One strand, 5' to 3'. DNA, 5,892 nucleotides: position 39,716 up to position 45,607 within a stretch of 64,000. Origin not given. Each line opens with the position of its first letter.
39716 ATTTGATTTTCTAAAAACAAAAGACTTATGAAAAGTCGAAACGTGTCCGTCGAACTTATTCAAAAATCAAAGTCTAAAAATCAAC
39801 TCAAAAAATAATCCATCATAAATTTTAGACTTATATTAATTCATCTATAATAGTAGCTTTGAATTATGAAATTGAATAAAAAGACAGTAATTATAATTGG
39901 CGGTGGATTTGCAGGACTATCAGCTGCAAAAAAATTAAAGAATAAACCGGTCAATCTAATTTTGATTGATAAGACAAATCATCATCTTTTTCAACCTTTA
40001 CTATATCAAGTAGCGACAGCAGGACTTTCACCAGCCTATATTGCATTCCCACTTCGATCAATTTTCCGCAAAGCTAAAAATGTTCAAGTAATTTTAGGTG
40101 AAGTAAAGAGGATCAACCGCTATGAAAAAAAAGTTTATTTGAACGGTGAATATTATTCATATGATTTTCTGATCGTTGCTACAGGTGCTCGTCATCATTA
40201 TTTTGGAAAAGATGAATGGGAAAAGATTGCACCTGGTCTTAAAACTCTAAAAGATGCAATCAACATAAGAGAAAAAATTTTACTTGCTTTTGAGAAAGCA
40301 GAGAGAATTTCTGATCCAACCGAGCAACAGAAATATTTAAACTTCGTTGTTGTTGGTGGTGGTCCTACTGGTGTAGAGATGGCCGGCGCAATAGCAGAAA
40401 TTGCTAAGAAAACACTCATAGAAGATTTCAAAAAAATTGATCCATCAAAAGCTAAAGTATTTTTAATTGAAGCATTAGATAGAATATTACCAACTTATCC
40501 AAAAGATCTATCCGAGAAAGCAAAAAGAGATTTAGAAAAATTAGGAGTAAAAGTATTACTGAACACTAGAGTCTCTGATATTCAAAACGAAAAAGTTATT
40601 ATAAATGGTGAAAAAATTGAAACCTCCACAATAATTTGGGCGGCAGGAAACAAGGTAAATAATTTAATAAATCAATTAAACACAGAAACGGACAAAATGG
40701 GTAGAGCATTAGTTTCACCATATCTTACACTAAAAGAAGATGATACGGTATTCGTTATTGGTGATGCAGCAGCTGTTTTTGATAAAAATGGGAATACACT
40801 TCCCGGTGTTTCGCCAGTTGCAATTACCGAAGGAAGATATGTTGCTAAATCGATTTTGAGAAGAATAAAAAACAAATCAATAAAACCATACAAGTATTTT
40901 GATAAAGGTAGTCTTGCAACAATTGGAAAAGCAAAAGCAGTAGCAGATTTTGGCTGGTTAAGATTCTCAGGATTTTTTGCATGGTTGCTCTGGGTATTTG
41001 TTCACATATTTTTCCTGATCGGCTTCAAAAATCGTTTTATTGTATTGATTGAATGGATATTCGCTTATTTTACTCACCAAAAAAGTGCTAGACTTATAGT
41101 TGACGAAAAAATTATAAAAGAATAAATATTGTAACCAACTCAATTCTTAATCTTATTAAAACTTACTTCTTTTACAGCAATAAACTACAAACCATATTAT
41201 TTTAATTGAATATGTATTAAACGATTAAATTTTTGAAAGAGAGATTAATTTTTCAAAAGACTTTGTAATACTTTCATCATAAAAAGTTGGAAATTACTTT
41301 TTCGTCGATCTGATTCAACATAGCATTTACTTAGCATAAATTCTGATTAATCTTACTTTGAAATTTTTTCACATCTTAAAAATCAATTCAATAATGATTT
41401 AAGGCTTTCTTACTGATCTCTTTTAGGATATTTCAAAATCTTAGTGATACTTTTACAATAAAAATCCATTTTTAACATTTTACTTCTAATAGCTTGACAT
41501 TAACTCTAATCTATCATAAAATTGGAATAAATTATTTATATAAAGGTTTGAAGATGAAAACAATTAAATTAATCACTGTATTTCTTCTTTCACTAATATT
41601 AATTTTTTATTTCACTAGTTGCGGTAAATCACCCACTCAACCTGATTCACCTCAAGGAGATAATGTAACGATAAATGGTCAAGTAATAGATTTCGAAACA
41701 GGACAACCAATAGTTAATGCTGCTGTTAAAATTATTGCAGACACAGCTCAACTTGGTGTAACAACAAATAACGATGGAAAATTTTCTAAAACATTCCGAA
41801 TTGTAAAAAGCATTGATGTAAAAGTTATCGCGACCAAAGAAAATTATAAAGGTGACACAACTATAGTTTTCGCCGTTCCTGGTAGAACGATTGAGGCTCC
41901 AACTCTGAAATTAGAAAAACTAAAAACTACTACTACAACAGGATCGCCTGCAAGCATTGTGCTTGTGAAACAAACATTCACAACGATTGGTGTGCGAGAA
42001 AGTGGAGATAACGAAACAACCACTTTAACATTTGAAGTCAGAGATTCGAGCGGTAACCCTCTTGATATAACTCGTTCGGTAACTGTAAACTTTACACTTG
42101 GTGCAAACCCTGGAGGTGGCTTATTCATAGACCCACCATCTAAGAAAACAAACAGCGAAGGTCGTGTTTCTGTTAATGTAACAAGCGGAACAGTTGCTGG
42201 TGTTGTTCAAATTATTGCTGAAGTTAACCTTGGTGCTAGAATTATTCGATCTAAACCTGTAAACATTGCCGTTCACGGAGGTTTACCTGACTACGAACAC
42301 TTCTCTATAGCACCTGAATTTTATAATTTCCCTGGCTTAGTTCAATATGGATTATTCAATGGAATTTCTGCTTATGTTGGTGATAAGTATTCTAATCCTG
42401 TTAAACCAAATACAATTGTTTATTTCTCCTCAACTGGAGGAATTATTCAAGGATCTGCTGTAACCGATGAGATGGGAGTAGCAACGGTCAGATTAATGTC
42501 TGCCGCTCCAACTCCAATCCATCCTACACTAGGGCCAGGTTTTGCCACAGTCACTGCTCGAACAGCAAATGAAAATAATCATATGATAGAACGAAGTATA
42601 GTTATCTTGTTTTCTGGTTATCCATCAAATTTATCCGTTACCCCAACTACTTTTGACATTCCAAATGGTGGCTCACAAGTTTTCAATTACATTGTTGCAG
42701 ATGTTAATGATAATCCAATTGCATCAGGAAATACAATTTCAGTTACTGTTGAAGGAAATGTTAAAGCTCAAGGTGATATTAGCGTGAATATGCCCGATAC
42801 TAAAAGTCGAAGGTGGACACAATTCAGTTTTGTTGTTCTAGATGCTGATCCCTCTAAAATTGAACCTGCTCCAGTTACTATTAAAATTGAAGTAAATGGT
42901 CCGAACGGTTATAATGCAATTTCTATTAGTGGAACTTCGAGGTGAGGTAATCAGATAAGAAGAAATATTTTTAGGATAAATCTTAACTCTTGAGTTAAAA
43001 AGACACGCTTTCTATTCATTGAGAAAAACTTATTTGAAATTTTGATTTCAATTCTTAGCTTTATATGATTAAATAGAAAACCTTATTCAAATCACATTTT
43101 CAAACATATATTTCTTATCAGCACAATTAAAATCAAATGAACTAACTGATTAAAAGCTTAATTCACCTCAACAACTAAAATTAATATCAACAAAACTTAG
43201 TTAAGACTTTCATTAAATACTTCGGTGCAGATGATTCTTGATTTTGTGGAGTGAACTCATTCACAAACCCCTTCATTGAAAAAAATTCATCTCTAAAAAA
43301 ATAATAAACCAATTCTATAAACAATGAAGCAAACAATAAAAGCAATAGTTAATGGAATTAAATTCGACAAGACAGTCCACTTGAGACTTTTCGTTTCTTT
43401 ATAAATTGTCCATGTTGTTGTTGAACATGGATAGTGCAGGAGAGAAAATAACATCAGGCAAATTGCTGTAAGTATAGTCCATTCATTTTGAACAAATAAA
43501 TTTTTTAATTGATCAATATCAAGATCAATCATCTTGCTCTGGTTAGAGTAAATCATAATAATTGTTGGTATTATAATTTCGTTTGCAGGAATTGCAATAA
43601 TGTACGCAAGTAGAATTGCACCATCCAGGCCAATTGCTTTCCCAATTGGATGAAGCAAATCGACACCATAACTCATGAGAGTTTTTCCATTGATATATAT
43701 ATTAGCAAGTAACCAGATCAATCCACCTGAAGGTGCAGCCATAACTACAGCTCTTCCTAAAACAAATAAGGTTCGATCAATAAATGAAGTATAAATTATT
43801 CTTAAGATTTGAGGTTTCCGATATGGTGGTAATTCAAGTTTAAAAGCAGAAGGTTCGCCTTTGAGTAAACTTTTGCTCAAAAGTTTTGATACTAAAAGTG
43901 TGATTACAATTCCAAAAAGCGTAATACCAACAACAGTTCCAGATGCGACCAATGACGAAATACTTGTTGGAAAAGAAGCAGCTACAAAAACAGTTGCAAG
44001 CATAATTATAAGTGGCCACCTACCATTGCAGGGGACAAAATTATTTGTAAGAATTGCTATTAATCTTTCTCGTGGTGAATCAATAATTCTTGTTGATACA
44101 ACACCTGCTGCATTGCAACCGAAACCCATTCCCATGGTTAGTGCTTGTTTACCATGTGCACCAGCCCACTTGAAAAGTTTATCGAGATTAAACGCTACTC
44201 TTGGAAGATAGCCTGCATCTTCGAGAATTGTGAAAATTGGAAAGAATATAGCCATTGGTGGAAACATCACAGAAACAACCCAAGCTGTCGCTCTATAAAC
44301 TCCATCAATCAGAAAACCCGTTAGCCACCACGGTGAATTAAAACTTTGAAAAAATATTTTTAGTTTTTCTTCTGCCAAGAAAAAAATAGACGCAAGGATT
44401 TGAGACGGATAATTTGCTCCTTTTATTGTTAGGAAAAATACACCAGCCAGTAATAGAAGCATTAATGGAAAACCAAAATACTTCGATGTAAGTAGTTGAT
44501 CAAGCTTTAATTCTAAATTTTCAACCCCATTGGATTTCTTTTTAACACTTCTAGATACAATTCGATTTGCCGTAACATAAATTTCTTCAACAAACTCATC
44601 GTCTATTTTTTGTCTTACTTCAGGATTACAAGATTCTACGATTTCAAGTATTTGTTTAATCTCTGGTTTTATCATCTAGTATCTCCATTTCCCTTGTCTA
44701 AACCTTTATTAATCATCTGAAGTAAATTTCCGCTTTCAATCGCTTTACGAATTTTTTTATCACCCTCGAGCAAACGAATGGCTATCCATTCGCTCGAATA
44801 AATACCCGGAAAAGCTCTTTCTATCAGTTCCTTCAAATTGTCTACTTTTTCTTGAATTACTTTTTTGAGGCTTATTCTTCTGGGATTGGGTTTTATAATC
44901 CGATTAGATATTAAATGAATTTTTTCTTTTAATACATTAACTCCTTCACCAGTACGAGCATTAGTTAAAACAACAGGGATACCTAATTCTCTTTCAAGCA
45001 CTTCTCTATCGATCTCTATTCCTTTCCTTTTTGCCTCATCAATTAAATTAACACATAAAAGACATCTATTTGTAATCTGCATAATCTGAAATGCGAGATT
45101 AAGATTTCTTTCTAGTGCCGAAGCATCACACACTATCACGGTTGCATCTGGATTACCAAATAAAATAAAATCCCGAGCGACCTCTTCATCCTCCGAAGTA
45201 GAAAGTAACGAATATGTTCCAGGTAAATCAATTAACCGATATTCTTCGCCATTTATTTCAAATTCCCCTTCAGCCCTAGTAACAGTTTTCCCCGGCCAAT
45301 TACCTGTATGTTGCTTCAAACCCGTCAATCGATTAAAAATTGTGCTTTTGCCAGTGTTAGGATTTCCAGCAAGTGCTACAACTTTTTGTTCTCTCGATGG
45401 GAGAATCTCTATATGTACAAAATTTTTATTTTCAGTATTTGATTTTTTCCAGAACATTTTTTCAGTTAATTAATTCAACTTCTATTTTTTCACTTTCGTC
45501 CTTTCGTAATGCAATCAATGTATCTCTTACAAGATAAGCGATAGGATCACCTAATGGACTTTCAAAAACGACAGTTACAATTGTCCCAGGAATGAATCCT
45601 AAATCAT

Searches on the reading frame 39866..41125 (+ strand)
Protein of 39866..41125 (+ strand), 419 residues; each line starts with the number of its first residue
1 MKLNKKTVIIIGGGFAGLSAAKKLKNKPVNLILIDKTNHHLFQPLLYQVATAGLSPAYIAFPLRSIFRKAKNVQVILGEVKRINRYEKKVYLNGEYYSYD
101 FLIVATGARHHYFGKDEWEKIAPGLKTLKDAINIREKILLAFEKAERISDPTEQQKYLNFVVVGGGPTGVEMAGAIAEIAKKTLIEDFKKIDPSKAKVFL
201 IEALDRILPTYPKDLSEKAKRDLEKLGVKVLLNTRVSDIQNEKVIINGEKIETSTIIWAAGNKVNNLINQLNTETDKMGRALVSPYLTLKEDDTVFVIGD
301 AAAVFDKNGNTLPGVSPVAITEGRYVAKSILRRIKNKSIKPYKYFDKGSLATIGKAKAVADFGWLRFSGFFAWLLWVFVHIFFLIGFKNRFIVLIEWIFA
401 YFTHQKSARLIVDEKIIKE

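Call 49: search_protein_families(library=pfam, proteins=[window:39866-41125:+], max_evalue=0.0001)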
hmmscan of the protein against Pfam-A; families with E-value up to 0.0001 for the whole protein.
window:39866-41125:+ (419 aa): 11 families
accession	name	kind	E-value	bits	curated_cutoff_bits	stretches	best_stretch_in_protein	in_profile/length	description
PF07992.20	Pyr_redox_2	-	1.8e-49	169.2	26.1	1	7-322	2-290/291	Pyridine nucleotide-disulphide oxidoreductase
PF00070.33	Pyr_redox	-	2.1e-17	63.9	22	1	160-242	2-69/82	Pyridine nucleotide-disulphide oxidoreductase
PF01266.30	DAO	-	7e-12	46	27.9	0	213-289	149-231/353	FAD dependent oxidoreductase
PF22366.1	NDH2_C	-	5.2e-11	43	27.7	1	347-402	2-58/62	NDH2 C-terminal domain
PF13738.12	Pyr_redox_3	-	2.6e-08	33.9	30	0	9-39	1-32/305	Pyridine nucleotide-disulphide oxidoreductase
PF01134.28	GIDA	-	5.8e-08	32.6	22.1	0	7-38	1-32/391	Glucose inhibited division protein A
PF03486.20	HI0933_like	-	4.6e-07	30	50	0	7-39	2-34/244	HI0933-like protein Rossmann domain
PF13450.12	NAD_binding_8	-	2.6e-06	28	21.9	0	10-39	1-30/68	NAD(P)-binding Rossmann-like domain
PF01494.25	FAD_binding_3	-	9.8e-06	25.5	22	0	7-40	3-36/349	FAD binding domain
PF00890.30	FAD_binding_2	-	2.5e-05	24.1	20.4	0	8-39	2-33/414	FAD binding domain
PF13454.12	NAD_binding_9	-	3.4e-05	24.3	21.8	0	9-39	1-34/155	FAD-NAD(P)-binding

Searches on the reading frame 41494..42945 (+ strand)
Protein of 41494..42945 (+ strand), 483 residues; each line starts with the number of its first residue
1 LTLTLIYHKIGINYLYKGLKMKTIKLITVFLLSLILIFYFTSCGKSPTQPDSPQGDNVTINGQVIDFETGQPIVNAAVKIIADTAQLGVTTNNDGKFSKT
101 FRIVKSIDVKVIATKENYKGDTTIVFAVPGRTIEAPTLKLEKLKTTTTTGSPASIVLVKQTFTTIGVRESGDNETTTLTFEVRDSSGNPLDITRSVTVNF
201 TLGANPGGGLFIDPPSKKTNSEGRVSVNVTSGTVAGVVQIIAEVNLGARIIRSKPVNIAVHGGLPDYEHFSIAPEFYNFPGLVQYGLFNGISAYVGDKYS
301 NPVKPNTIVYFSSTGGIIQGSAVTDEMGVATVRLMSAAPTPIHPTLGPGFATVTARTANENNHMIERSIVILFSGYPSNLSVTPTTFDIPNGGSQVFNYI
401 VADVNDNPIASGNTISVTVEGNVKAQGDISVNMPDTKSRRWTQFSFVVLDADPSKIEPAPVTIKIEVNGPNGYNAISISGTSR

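Call 49: search_protein_families(library=pfam, proteins=[window:41494-42945:+], max_evalue=0.0001)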
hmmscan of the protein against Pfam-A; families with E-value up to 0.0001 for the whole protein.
window:41494-42945:+ (483 aa): 4 families
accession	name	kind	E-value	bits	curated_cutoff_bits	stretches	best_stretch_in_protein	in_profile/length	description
PF02369.22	Big_1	-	9e-14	51.8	34.9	1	173-247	16-83/93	Bacterial Ig-like domain (group 1)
PF09134.16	Invasin_D3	-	3.1e-11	44.1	33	1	173-251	19-88/98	Invasin, domain 3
PF13620.12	CarboxypepD_reg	-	3.7e-08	34.1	32.3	1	59-132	1-74/82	Carboxypeptidase regulatory-like domain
PF13715.12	CarbopepD_reg_2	-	9.2e-05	22.8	32.2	0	60-98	1-37/88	CarboxypepD_reg-like domain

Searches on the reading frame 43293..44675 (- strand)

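Call 71: search_protein_families(library=pfam, proteins=[window:43293-44675:-], max_evalue=0.00001)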
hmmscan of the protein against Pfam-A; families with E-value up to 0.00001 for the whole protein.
window:43293-44675:- (460 aa): 2 families
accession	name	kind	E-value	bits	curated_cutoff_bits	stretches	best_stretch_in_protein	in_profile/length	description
PF07670.19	Gate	-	2.5e-25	89.4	29.6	2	135-226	2-100/104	Nucleoside recognition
PF07664.17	FeoB_C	-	2.1e-15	56.6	26.6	1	248-297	1-51/54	Ferrous iron transport protein B C terminus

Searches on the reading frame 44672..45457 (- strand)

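Call 71: search_protein_families(library=pfam, proteins=[window:44672-45457:-], max_evalue=0.00001)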
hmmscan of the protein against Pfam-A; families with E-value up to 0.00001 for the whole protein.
window:44672-45457:- (261 aa): 4 families
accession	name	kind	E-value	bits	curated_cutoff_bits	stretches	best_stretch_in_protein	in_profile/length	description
PF02421.24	FeoB_N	-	8.2e-60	201.3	27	1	26-180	2-156/156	Ferrous iron transport protein B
PF01926.29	MMR_HSR1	-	6.1e-20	71.9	21.9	1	27-120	2-94/113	50S ribosome-binding GTPase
PF17910.6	FeoB_Cyto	-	4.7e-08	33.8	23.4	1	199-250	3-55/90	FeoB cytosolic helical domain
PF03193.22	RsgA_GTPase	-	1.9e-06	28.3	30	0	17-80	99-167/174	RsgA GTPase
